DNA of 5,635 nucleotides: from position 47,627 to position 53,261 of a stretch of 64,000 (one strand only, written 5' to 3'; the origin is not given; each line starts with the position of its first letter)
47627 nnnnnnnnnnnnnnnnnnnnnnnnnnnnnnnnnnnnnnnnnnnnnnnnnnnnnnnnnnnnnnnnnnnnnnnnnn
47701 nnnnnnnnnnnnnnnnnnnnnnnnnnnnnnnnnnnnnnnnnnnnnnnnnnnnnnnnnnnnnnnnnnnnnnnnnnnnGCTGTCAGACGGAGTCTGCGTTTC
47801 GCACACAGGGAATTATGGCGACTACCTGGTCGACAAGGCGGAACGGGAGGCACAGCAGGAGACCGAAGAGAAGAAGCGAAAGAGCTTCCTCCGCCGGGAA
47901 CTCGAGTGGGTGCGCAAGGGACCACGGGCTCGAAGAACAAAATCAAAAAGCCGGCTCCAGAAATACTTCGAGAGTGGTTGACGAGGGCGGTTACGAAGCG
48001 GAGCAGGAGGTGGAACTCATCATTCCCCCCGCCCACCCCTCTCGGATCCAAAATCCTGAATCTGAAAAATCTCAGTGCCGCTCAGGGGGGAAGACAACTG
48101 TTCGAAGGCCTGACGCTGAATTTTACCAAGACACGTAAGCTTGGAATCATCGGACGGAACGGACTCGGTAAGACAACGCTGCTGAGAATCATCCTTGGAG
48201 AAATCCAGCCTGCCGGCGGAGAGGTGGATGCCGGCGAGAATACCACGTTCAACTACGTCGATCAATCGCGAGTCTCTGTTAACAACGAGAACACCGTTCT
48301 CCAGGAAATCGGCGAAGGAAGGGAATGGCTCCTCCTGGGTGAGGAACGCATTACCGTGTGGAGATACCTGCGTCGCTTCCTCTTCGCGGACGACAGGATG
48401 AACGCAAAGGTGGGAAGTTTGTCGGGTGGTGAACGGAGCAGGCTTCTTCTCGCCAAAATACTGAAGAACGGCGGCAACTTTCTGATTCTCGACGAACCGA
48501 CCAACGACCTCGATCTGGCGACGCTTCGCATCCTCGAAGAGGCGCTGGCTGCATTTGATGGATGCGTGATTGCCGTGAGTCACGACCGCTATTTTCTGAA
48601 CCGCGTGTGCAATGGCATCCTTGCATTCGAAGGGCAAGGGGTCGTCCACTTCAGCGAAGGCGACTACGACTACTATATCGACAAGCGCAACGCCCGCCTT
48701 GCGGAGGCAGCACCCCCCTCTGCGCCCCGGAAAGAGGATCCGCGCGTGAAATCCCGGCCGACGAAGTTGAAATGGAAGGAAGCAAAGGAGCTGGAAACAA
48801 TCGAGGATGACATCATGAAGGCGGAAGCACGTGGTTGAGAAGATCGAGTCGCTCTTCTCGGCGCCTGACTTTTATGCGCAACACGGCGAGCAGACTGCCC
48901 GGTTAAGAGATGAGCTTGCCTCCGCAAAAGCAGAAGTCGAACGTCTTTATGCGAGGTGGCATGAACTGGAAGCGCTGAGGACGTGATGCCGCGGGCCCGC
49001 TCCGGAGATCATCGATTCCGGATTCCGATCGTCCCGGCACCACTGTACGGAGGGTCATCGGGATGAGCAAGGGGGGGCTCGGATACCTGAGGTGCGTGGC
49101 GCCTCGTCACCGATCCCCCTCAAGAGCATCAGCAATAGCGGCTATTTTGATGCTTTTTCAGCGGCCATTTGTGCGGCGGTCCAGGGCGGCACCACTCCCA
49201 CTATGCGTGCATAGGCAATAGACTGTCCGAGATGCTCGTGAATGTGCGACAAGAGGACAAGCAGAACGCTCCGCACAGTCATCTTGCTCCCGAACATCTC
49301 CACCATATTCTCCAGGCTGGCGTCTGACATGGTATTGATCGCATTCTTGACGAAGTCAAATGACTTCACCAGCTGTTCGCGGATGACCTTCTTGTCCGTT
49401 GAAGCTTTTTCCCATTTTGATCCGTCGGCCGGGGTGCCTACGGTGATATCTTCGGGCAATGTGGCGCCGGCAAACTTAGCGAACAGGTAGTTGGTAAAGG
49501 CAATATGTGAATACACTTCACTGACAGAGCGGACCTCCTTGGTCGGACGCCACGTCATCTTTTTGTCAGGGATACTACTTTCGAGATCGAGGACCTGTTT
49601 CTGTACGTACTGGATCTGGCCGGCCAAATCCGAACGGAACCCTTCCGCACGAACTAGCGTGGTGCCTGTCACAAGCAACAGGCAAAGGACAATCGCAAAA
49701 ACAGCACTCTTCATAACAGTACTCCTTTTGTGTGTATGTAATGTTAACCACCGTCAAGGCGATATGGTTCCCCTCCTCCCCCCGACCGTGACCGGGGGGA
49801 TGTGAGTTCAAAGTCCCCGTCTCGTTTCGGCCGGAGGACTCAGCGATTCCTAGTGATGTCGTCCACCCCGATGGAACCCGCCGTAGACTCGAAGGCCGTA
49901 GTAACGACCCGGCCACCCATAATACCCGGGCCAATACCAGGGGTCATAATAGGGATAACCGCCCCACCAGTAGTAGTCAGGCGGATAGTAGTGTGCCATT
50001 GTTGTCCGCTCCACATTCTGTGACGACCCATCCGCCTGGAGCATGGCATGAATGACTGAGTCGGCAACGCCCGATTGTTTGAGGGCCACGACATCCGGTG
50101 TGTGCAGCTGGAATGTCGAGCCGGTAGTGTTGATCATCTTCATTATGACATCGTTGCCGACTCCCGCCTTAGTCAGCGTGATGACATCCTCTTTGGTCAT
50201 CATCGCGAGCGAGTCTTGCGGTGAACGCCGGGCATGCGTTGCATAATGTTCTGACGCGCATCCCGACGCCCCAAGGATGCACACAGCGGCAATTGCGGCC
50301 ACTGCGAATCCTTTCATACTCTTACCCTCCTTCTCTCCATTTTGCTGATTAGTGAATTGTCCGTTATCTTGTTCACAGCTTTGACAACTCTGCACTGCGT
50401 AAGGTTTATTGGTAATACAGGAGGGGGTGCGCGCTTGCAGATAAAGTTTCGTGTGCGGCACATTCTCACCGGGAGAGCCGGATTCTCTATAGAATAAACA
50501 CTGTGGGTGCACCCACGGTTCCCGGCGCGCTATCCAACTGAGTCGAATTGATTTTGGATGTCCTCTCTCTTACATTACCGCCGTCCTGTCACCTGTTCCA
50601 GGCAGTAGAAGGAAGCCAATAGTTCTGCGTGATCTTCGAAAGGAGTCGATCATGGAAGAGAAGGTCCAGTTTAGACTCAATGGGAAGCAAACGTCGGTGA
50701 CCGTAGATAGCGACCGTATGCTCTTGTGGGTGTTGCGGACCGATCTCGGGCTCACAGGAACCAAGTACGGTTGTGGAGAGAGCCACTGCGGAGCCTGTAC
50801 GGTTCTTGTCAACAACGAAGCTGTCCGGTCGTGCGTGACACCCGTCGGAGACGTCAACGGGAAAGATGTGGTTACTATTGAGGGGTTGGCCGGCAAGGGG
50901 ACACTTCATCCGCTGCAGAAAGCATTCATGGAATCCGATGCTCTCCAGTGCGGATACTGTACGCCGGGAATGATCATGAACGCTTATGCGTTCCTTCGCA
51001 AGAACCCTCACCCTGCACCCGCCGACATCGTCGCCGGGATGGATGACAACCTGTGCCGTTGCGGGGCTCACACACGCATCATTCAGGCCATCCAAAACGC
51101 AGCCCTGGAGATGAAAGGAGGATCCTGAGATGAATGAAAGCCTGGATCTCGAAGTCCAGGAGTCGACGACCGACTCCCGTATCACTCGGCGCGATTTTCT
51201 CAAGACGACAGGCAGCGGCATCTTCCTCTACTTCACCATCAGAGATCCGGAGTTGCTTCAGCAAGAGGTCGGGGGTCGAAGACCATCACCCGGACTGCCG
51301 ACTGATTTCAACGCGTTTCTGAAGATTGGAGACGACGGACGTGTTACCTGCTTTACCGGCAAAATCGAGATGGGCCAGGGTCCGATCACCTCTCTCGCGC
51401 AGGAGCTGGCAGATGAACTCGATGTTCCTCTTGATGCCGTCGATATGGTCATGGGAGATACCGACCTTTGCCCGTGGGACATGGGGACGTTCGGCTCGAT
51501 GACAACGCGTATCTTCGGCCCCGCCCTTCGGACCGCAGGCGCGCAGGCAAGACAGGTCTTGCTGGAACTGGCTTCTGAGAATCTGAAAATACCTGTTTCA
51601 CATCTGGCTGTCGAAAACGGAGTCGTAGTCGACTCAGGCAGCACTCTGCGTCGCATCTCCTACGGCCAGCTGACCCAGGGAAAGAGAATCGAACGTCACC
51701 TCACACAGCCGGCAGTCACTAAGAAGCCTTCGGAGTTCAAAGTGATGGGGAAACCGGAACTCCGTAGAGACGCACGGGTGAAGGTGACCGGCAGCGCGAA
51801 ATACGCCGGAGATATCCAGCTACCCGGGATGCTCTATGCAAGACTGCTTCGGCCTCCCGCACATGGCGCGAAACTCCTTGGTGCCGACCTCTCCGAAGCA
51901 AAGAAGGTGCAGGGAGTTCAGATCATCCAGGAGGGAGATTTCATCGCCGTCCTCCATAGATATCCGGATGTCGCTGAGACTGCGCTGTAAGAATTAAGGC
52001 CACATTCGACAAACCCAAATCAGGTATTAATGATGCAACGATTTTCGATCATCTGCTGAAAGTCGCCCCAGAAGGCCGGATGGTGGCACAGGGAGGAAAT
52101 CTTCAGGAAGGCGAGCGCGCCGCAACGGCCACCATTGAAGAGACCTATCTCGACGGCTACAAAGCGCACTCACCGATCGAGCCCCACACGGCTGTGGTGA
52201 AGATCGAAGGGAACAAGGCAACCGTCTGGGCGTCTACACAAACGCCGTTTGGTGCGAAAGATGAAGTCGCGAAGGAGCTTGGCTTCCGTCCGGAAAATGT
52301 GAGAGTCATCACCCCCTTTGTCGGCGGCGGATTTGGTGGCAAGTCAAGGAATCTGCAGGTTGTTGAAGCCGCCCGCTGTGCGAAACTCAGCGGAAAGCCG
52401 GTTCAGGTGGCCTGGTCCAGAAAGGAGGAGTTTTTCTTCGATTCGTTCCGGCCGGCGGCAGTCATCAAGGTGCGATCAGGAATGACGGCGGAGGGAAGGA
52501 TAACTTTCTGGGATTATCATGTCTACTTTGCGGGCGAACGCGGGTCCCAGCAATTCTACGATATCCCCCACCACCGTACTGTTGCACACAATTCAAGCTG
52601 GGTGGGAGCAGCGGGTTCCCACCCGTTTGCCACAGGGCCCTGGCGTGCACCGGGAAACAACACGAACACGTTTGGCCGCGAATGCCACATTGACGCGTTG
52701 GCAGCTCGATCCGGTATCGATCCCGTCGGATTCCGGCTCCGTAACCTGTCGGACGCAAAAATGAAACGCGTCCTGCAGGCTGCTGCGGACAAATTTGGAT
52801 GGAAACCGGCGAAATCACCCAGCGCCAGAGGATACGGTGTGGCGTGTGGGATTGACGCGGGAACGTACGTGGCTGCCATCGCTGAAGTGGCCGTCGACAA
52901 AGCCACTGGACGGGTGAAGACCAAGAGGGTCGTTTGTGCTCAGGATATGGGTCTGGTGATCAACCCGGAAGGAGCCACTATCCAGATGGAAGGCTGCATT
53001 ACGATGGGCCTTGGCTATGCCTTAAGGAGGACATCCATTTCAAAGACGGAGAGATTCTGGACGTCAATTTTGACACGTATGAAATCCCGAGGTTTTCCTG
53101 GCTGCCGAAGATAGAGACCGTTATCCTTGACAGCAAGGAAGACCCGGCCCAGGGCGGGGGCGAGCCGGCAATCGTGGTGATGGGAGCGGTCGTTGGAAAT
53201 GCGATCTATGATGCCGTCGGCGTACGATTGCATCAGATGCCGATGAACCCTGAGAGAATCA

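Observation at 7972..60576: Pervasive single-base frame breaks in conserved genes: indel-rich assembly or extensive pseudogenisation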

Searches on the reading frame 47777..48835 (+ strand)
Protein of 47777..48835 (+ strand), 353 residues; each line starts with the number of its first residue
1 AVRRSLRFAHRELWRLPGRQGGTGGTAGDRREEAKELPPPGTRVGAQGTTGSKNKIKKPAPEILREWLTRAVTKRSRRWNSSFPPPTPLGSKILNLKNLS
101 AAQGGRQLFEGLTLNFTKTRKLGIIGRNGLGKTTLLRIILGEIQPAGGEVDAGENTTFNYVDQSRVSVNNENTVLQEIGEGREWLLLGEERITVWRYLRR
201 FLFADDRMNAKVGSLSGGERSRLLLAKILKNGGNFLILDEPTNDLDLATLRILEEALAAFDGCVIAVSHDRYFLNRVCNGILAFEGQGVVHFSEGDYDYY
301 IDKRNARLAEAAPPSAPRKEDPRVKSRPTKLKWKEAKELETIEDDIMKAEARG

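Call 29: search_protein_families(library=ncbifam, proteins=[window:47777-48835:+], max_evalue=0.01)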
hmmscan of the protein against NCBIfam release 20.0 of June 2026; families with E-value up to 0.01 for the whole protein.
window:47777-48835:+ (353 aa): 183 families (the best 25 are shown)
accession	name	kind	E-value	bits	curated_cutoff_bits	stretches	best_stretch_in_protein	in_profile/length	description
NF008775.0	PRK11819.1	equivalog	1.6e-73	248.2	599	1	66-312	297-543/556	energy-dependent translational throttle protein EttA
TIGR03719.1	ABC_ABC_ChvD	subfamily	2.5e-73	247.5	806.75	1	66-312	295-541/552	energy-dependent translational throttle protein EttA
NF050005.1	ABC_ATPase_Uup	equivalog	4e-62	210.3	900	1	90-350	316-585/636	ATP-binding cassette ATPase Uup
NF000355.4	ribo_prot_ABC_F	equivalog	1e-58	199.5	380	2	76-282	296-497/499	ribosomal protection-like ABC-F family protein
NF008358.0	PRK11147.1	equivalog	3.4e-55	187.5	936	1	92-350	318-581/635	ABC transporter ATP-binding protein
NF011646.0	PRK15064.1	equivalog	1.5e-42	145.7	762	1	90-305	316-528/530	ABC-F family ATPase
NF043038.1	ABCF_CplR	exception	3.3e-37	128.4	780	1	92-307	285-491/544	ABC-F type ribosomal protection protein CplR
NF000170.2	ABCF_Vga_all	exception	3.6e-36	124.8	725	1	90-305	268-473/521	Vga family ABC-F type ribosomal protection protein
NF000171.1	ABCF_producer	exception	2.3e-35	122.1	800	2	209-306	158-255/541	TlrC/CarA/OleB/SrmB family ABC-F type ribosomal protection protein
NF000514.1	ABCF_OptrA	exception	2e-34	118.9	1450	1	113-305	365-552/655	ABC-F type ribosomal protection protein OptrA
NF007921.0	PRK10636.1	equivalog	3.4e-34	118.1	917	1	79-302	298-517/638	ABC transporter ATP-binding protein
NF000168.2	ABCF_Msr_all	exception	6.1e-33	114.1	680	2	198-289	392-483/487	Msr family ABC-F type ribosomal protection protein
NF000167.2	ABCF_Lsa_all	exception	1.9e-30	106.3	750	1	95-338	5-241/492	Lsa family ABC-F type ribosomal protection protein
NF000169.2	ABCF_Sal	exception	9.1e-30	103.8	725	1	93-280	315-497/542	Sal family ABC-F type ribosomal protection protein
NF000166.1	ABCF_CarA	exception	2e-29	102.2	1050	2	209-304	168-263/556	ABC-F type ribosomal protection protein Car(A)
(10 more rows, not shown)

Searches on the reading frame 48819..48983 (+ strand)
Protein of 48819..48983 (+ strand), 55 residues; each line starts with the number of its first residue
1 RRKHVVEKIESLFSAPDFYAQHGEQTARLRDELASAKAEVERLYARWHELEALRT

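Call 29: search_protein_families(library=ncbifam, proteins=[window:48819-48983:+], max_evalue=0.01)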
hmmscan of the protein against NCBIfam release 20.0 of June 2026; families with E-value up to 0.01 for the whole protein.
window:48819-48983:+ (55 aa): 2 families
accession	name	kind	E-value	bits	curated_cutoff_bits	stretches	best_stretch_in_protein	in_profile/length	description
NF050005.1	ABC_ATPase_Uup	equivalog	4.2e-06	25.2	900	1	6-53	588-635/636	ATP-binding cassette ATPase Uup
NF008358.0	PRK11147.1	equivalog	5e-06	25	936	1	6-54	584-632/635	ABC transporter ATP-binding protein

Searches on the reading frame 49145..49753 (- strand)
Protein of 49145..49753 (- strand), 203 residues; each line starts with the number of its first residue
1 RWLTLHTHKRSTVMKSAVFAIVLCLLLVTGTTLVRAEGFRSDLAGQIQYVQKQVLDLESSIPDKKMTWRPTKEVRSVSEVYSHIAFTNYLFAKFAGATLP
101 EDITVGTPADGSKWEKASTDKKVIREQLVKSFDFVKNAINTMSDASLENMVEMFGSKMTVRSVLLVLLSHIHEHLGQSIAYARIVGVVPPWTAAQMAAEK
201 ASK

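Call 34: search_protein_families(library=pfam, proteins=[window:49145-49753:-], max_evalue=0.001)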
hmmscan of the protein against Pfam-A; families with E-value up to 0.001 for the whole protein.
window:49145-49753:- (203 aa): 3 families
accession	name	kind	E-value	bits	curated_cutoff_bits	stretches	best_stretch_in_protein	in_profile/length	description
PF12867.12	DinB_2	-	2.4e-14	54.3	24.8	1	48-177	3-127/128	DinB superfamily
PF05163.17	DinB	-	4e-07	30.6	23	1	47-195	12-155/165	DinB family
PF07609.16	DUF1572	-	0.00033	20.9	23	1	50-184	17-148/163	Protein of unknown function (DUF1572)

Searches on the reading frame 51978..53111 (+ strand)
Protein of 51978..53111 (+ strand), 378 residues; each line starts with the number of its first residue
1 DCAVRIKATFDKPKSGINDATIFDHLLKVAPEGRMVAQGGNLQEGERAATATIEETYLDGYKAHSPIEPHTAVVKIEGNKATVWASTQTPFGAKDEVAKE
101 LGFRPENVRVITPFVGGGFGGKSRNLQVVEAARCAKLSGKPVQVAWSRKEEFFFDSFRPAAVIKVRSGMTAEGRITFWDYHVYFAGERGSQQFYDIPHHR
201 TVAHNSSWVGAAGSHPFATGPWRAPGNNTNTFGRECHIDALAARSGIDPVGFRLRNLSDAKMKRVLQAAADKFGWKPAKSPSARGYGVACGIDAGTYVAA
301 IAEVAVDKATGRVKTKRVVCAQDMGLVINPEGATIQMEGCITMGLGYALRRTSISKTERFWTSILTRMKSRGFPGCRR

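Call 17: find_homologous_proteins(query=window:51978-53111:+, max_evalue=1e-20)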
Query window:51978-53111:+ (378 aa): 2325 proteins with E <= 1e-20 among 8000 candidates; the best 120 are listed.
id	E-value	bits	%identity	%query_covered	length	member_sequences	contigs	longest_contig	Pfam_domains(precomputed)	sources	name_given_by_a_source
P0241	1.0e-232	790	100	91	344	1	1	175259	PF02738.24,PF20256.4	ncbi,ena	-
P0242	3.1e-203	693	86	92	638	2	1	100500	PF02738.24,PF20256.4,PF01315.28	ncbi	-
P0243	6.5e-189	646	79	92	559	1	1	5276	PF02738.24,PF20256.4,PF01315.28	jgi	jgi:isoquinoline 1-oxidoreductase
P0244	1.2e-184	632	78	90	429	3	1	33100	PF02738.24,PF20256.4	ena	-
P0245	8.3e-180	616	75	92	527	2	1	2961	PF02738.24,PF20256.4,PF01315.28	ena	-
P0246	2.6e-179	614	74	92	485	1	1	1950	PF02738.24,PF20256.4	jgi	-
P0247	4.6e-179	613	75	91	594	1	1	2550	PF02738.24,PF20256.4,PF01315.28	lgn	-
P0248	1.1e-176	606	74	92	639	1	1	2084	PF02738.24,PF20256.4,PF01315.28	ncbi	ncbi:MAG: molybdopterin-dependent oxidoreductase, partial [Calditrichia bacterium]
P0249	4.1e-176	604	73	92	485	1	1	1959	PF02738.24,PF20256.4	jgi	jgi:isoquinoline 1-oxidoreductase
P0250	3.9e-175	600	74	91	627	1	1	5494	PF02738.24,PF20256.4,PF01315.28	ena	-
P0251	1.3e-174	599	73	91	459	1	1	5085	PF02738.24,PF20256.4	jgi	jgi:nicotinate dehydrogenase subunit B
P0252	2.0e-173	595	74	92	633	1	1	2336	PF02738.24,PF20256.4,PF01315.28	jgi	jgi:isoquinoline 1-oxidoreductase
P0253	3.8e-173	594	72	92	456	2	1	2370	PF02738.24,PF20256.4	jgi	jgi:nicotinate dehydrogenase subunit B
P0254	4.9e-173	594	73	92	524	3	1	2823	PF02738.24,PF20256.4,PF01315.28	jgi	jgi:isoquinoline 1-oxidoreductase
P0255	3.9e-172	591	73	92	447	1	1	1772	PF02738.24,PF20256.4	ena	-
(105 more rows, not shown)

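Call 18: find_encoding_contigs(protein=P0241, flank=10000, max_places=5)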
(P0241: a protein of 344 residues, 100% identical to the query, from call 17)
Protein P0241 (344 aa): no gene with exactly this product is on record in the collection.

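Call 19: find_encoding_contigs(protein=P0242, flank=10000, max_places=5)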
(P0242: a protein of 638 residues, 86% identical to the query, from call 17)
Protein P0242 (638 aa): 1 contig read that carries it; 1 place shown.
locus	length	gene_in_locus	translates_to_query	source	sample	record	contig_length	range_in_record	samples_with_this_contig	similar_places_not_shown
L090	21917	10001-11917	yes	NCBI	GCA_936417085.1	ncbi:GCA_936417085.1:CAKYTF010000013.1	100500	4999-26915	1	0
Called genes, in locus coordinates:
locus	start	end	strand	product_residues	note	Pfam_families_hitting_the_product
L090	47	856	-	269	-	PF07676:PD40 (faint), PF26549:Tricorn_N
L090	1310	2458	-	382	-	PF01208:URO-D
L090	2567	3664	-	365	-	PF00135:COesterase, PF20434:BD-FAE, PF07859:Abhydrolase_3, PF12697:Abhydrolase_6 (weak)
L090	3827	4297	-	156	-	PF07681:DoxX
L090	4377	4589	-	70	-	PF13248:Zn_ribbon_3 (faint)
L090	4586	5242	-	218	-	PF14716:HHH_8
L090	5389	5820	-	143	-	PF04140:ICMT (faint), PF04191:PEMT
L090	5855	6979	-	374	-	PF00756:Esterase, PF11954:DUF3471 (weak)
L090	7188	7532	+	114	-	-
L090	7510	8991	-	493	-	PF00773:RNB, PF18614:RNase_II_C_S1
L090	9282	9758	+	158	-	PF00111:Fer2, PF13085:Fer2_3 (weak), PF01799:Fer2_2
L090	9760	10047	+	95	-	-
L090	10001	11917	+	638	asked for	PF20256:MoCoBD_2, PF01315:Ald_Xan_dh_C (weak), PF02738:MoCoBD_1, PF20256:MoCoBD_2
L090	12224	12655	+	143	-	PF04191:PEMT, PF04140:ICMT (faint)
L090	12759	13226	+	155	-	-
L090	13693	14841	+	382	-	PF05368:NmrA, PF13460:NAD_binding_10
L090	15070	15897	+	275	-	PF00691:OmpA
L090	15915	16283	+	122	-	-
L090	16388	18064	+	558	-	-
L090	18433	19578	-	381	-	PF12006:DUF3500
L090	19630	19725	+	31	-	-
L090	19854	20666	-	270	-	PF00248:Aldo_ket_red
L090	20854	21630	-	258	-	PF01976:DUF116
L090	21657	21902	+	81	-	-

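Call 24: find_encoding_contigs(protein=P0367, flank=10000, max_places=4)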
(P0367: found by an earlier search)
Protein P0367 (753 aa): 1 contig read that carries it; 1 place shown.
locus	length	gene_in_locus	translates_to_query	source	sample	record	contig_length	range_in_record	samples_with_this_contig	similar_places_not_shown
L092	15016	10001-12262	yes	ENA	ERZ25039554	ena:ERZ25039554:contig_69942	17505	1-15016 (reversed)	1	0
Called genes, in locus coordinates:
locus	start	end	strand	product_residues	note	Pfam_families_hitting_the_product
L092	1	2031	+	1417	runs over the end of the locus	PF08450:SGL (faint), PF07494:Reg_prop (weak), PF07495:Y_Y_Y, PF00512:HisKA, PF02518:HATPase_c, PF00072:Response_reg, PF12833:HTH_18, PF00165:HTH_AraC (weak), +1 more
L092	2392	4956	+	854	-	PF03572:Peptidase_S41, PF18962:Por_Secre_tail (weak)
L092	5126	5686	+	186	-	-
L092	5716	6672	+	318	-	PF00246:Peptidase_M14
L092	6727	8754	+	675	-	PF20773:InhA-like_MAM, PF18962:Por_Secre_tail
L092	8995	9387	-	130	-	PF05635:23S_rRNA_IVP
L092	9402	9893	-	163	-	-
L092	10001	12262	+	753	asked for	PF00069:Pkinase, PF01636:APH (faint), PF07714:PK_Tyr_Ser-Thr, PF14559:TPR_19 (faint), PF13414:TPR_11 (faint), PF13431:TPR_17 (faint)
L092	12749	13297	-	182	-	PF19765:DUF6252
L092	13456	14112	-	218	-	PF00072:Response_reg, PF00196:GerE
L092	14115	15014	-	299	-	?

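Call 25: find_encoding_contigs(protein=P0366, flank=10000, max_places=4)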
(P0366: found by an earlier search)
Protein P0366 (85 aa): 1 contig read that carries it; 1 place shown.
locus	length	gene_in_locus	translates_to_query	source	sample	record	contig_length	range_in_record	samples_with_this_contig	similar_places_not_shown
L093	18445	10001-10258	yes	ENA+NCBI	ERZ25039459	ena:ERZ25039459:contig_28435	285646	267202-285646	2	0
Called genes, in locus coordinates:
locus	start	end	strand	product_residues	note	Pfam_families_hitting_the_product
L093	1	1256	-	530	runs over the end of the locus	PF13583:Reprolysin_4 (faint), PF13688:Reprolysin_5, PF13582:Reprolysin_3 (weak)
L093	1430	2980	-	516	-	-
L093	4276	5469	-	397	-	PF07676:PD40 (faint), PF26549:Tricorn_N (faint)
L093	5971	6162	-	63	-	-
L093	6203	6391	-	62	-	-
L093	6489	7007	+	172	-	-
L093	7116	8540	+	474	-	PF13181:TPR_8 (faint), PF13428:TPR_14 (faint), PF21033:RMD1-3 (faint), PF07719:TPR_2 (faint), PF00515:TPR_1 (faint), PF13414:TPR_11 (faint), PF13431:TPR_17 (faint), PF14559:TPR_19 (faint)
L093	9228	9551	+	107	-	PF00069:Pkinase, PF07714:PK_Tyr_Ser-Thr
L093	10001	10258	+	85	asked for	-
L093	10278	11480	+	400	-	PF13428:TPR_14 (faint), PF14559:TPR_19 (faint), PF07719:TPR_2 (faint), PF13414:TPR_11 (faint), PF13431:TPR_17 (faint)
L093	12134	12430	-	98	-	PF12441:CopG_antitoxin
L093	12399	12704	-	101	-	PF04365:BrnT_toxin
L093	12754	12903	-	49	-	-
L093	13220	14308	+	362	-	PF13384:HTH_23 (weak), PF13518:HTH_28 (weak), PF13551:HTH_29 (weak), PF13565:HTH_32, PF13358:DDE_3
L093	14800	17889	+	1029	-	PF01074:Glyco_hydro_38N, PF07748:Glyco_hydro_38C (weak), PF17677:Glyco_hydro38C2 (weak)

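Call 52: find_encoding_contigs(protein=P0371, flank=10000, max_places=5)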
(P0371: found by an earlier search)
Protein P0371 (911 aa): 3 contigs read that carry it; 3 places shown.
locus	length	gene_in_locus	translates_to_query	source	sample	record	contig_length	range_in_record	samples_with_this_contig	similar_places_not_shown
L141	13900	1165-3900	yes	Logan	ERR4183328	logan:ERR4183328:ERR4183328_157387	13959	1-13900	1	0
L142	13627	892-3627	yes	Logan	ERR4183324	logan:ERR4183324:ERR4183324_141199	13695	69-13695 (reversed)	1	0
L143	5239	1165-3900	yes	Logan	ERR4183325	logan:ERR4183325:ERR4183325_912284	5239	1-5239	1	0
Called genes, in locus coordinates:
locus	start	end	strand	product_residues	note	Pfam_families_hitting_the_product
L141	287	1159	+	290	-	PF01435:Peptidase_M48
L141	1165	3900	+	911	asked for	PF00690:Cation_ATPase_N, PF00122:E1-E2_ATPase, PF13246:Cation_ATPase, PF00702:Hydrolase, PF00689:Cation_ATPase_C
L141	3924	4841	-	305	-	PF01073:3Beta_HSD, PF01370:Epimerase, PF02719:Polysacc_synt_2, PF04321:RmlD_sub_bind, PF05368:NmrA (weak), PF13460:NAD_binding_10, PF16363:GDP_Man_Dehyd, PF07993:NAD_binding_4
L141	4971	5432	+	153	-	PF13463:HTH_27 (weak), PF12802:MarR_2, PF01047:MarR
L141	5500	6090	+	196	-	PF04264:YceI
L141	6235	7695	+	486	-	PF05872:HerA_C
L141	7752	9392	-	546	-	PF01293:PEPCK_ATP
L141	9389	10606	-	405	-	PF00155:Aminotran_1_2, PF04864:Alliinase_C (faint), PF01041:DegT_DnrJ_EryC1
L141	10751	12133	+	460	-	PF03951:Gln-synt_N, PF00120:Gln-synt_C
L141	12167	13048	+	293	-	-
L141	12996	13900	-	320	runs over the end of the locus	?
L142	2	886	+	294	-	?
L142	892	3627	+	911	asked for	PF00690:Cation_ATPase_N, PF00122:E1-E2_ATPase, PF13246:Cation_ATPase, PF00702:Hydrolase, PF00689:Cation_ATPase_C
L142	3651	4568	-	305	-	PF01073:3Beta_HSD, PF01370:Epimerase, PF02719:Polysacc_synt_2, PF04321:RmlD_sub_bind, PF05368:NmrA (weak), PF13460:NAD_binding_10, PF16363:GDP_Man_Dehyd, PF07993:NAD_binding_4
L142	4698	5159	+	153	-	PF13463:HTH_27 (weak), PF12802:MarR_2, PF01047:MarR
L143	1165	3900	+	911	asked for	PF00690:Cation_ATPase_N, PF00122:E1-E2_ATPase, PF13246:Cation_ATPase, PF00702:Hydrolase, PF00689:Cation_ATPase_C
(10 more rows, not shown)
